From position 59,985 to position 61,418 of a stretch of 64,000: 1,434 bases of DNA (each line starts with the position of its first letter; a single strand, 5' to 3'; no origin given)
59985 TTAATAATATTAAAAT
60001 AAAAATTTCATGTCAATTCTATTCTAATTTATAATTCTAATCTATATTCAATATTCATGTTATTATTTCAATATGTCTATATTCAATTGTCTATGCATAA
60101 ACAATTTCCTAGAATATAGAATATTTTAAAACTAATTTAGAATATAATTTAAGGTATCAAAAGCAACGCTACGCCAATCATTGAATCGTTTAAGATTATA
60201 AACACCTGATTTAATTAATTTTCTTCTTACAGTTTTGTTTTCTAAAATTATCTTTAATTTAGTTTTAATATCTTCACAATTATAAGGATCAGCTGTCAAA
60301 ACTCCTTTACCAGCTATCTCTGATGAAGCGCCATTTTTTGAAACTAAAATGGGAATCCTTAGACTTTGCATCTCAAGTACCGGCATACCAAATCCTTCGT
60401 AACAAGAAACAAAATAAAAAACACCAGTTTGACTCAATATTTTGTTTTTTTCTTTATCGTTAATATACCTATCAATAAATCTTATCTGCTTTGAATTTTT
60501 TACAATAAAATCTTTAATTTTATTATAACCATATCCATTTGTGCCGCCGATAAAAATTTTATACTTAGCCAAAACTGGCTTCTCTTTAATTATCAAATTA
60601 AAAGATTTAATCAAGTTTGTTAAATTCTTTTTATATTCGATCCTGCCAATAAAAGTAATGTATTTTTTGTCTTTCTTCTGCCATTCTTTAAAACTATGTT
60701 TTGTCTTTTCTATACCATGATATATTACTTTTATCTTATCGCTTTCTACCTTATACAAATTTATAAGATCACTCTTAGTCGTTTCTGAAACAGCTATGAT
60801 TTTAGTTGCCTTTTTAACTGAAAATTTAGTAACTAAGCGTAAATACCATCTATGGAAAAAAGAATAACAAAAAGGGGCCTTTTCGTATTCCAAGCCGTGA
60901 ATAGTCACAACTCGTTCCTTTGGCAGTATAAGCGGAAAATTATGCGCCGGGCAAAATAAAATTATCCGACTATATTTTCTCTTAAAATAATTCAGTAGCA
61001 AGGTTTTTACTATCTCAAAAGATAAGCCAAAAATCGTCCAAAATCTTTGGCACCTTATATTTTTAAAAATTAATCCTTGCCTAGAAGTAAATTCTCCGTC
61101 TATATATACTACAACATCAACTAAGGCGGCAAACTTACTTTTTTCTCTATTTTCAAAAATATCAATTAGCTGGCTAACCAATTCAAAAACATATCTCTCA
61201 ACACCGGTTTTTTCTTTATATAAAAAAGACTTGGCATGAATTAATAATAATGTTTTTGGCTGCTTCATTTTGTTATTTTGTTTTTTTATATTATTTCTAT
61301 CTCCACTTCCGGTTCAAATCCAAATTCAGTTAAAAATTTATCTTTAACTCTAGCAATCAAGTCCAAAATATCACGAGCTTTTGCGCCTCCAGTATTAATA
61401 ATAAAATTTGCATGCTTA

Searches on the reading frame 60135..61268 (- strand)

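Call 65: search_protein_families(library=pfam, proteins=[window:60135-61268:-], max_evalue=0.001)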
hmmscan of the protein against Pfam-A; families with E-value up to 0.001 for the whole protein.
window:60135-61268:- (378 aa): 4 families
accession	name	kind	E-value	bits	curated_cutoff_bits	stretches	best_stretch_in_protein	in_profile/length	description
PF00534.26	Glycos_transf_1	-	3.5e-22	79.2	26.4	1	189-354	3-168/172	Glycosyl transferases group 1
PF13692.12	Glyco_trans_1_4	-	1.2e-13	52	27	1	202-344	2-142/142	Glycosyl transferases group 1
PF13439.12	Glyco_transf_4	-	5.4e-13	49.7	28.5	1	117-187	97-167/170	Glycosyltransferase Family 4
PF13579.12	Glyco_trans_4_4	-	0.0004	21.2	29.7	1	103-183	76-156/158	Glycosyl transferase 4-like domain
